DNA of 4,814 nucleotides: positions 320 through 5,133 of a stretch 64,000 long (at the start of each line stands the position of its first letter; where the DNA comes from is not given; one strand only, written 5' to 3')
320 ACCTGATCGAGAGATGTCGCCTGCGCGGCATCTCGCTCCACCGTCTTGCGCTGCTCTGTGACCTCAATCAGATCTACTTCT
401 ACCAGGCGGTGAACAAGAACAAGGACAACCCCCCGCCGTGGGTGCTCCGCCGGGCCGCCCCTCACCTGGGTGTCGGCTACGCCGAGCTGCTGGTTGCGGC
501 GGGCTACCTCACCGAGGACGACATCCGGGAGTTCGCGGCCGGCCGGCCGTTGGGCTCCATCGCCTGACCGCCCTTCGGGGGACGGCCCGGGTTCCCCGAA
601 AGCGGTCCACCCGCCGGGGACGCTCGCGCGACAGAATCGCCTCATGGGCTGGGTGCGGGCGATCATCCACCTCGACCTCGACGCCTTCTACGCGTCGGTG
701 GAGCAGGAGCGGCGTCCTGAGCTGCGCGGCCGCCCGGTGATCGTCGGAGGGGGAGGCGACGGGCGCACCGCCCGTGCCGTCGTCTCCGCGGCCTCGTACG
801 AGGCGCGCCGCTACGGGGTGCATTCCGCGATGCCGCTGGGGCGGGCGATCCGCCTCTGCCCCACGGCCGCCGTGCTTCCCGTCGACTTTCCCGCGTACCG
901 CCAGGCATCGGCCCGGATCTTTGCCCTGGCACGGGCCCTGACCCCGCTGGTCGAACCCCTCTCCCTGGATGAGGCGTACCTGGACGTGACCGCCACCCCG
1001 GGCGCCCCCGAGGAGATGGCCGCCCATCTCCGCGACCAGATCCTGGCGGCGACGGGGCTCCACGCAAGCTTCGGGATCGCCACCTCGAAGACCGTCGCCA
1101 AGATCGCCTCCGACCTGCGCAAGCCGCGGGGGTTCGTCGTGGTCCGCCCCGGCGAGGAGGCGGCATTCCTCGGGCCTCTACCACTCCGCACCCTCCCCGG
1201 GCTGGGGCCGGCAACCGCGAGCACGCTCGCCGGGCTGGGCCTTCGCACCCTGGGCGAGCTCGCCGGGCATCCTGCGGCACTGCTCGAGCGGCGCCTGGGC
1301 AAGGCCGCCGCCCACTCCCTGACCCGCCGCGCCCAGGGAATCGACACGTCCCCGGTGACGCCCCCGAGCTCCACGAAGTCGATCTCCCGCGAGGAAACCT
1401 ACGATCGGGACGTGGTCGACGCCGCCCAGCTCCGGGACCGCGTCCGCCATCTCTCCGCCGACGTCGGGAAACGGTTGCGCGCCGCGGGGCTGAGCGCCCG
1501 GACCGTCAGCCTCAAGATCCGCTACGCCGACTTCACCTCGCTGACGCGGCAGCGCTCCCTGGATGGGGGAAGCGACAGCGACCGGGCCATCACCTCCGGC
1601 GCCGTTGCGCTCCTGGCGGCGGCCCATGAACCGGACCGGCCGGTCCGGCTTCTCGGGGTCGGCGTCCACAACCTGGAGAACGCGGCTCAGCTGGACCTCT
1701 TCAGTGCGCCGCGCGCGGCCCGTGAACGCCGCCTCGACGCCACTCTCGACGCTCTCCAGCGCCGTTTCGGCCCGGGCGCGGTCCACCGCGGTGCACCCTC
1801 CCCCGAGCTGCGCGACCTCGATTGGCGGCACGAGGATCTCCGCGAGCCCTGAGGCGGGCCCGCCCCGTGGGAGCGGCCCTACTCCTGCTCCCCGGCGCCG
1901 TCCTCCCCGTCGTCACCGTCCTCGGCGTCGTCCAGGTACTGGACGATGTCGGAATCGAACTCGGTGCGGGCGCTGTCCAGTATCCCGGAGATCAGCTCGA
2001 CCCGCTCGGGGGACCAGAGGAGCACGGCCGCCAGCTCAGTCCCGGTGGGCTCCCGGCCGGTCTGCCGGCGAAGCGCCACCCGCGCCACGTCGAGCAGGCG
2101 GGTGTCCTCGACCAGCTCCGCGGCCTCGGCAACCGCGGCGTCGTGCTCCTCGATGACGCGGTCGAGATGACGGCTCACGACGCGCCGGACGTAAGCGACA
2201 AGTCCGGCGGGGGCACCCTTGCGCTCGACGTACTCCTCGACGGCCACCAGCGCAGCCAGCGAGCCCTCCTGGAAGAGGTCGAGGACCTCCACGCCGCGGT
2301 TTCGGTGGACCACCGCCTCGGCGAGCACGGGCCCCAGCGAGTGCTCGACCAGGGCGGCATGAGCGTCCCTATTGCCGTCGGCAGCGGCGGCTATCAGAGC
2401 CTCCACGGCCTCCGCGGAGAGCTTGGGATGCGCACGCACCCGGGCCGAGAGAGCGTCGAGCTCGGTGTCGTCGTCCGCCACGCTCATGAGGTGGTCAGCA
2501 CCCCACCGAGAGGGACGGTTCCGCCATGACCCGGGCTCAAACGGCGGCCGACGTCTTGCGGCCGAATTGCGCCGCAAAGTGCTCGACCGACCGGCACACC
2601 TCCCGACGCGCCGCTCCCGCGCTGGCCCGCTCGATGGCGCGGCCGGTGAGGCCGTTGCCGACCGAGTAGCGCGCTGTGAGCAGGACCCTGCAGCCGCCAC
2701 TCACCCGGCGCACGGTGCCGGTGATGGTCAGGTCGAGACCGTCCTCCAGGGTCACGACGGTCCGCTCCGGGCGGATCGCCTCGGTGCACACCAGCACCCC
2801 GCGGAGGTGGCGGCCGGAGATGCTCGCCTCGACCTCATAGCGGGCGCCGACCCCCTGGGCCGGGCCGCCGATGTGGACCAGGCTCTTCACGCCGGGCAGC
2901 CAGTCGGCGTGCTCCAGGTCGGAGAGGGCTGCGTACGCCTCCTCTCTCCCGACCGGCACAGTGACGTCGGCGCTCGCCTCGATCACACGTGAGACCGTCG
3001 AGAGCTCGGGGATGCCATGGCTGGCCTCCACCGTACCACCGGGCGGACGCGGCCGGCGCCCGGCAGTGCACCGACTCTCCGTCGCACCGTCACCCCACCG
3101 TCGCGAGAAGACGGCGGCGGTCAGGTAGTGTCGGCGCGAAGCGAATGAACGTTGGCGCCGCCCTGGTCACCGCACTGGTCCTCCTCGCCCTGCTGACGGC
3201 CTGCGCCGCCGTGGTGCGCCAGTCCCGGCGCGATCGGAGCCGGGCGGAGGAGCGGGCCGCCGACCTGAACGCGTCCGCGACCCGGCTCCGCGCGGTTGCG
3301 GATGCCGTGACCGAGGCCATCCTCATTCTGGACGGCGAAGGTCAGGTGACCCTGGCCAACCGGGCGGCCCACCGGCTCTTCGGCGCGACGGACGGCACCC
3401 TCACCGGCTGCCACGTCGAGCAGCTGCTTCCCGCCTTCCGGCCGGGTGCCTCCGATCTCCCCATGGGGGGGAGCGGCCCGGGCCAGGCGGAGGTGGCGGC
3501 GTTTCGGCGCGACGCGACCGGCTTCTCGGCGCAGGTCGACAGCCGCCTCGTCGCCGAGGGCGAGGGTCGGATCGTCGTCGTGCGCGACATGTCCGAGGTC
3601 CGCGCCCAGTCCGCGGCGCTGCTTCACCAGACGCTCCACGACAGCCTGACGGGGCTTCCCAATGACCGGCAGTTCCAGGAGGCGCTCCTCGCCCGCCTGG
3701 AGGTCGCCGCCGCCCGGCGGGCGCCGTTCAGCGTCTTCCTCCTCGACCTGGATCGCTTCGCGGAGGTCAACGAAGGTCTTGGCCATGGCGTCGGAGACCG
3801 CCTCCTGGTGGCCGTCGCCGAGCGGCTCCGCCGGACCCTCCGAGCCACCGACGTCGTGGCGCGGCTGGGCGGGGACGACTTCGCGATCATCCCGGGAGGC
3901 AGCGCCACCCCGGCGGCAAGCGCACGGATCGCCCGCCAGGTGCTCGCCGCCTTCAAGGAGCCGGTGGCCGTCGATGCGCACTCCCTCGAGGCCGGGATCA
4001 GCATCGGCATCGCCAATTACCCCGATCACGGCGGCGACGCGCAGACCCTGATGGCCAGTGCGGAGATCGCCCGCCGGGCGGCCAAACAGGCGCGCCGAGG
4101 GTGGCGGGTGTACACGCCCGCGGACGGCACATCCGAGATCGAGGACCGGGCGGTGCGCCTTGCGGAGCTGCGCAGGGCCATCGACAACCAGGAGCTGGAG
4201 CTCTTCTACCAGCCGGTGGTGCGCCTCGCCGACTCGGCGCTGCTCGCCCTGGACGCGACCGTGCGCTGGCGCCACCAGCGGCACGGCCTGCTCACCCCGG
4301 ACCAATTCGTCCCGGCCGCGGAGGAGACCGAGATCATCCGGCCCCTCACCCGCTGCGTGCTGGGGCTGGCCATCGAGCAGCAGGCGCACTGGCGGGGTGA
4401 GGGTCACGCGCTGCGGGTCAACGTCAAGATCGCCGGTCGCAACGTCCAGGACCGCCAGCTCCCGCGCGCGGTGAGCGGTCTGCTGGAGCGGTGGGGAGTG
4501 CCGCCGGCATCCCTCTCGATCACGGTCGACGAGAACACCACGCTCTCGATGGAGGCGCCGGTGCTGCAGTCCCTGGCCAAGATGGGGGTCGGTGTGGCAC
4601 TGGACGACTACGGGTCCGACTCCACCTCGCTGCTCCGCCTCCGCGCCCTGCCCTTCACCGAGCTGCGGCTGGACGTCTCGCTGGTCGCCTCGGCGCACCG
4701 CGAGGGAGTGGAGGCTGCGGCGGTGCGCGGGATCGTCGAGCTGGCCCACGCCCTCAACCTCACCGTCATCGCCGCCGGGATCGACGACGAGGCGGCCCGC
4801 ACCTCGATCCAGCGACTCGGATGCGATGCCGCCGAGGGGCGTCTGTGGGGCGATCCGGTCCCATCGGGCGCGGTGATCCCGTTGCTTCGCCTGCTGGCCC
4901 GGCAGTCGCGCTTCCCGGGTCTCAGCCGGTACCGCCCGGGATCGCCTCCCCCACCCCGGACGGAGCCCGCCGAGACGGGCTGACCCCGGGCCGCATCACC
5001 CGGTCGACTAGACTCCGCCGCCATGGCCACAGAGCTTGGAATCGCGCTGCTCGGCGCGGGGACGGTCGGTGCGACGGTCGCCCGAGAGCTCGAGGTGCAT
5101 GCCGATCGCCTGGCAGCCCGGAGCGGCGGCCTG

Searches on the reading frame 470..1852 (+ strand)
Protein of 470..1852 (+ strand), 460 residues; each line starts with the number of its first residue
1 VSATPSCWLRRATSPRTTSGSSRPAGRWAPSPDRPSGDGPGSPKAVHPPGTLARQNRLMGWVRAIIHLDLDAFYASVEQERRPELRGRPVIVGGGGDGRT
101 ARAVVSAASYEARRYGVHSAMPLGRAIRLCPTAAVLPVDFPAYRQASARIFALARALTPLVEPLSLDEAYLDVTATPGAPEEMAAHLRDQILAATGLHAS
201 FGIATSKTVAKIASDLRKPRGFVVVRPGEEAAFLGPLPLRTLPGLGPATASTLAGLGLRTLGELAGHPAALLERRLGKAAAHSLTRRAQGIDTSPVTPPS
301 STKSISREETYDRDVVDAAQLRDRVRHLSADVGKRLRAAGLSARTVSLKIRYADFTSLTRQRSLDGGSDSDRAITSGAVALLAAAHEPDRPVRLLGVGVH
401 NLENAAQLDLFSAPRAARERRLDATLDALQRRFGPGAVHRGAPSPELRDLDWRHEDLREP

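Call 36: search_protein_families(library=pfam, proteins=[window:470-1852:+], max_evalue=0.00001)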
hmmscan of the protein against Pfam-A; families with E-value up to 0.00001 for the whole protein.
window:470-1852:+ (460 aa): 4 families
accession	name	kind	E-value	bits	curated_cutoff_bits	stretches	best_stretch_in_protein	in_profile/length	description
PF00817.25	IMS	-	2e-47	161.3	23.2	1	68-215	1-148/148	impB/mucB/samB family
PF11799.13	IMS_C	-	4.8e-29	101.4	20.7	1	303-410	2-109/109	impB/mucB/samB family C-terminal domain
PF21999.2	IMS_HHH_1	-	2.3e-06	28.4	27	0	241-292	2-53/53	DNA polymerase-iota, thumb domain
PF11798.14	IMS_HHH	-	7.5e-06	26.3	24.4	0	227-258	1-32/32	IMS family HHH motif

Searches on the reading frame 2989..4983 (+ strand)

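Call 36: search_protein_families(library=pfam, proteins=[window:2989-4983:+], max_evalue=0.00001)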
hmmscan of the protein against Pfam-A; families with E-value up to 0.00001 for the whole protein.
window:2989-4983:+ (664 aa): 4 families
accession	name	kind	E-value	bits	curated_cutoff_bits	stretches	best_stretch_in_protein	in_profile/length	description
PF00563.25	EAL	-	2.9e-54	184.4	31.3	1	393-623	3-236/236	EAL domain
PF00990.26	GGDEF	-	2.3e-39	135.2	23.8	1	216-370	2-159/161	Diguanylate cyclase, GGDEF domain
PF13188.13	PAS_8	-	5.5e-08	32.9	21.8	1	99-152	2-52/65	PAS domain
PF00989.32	PAS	-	5.6e-06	26.8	22.6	0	99-197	2-109/113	PAS fold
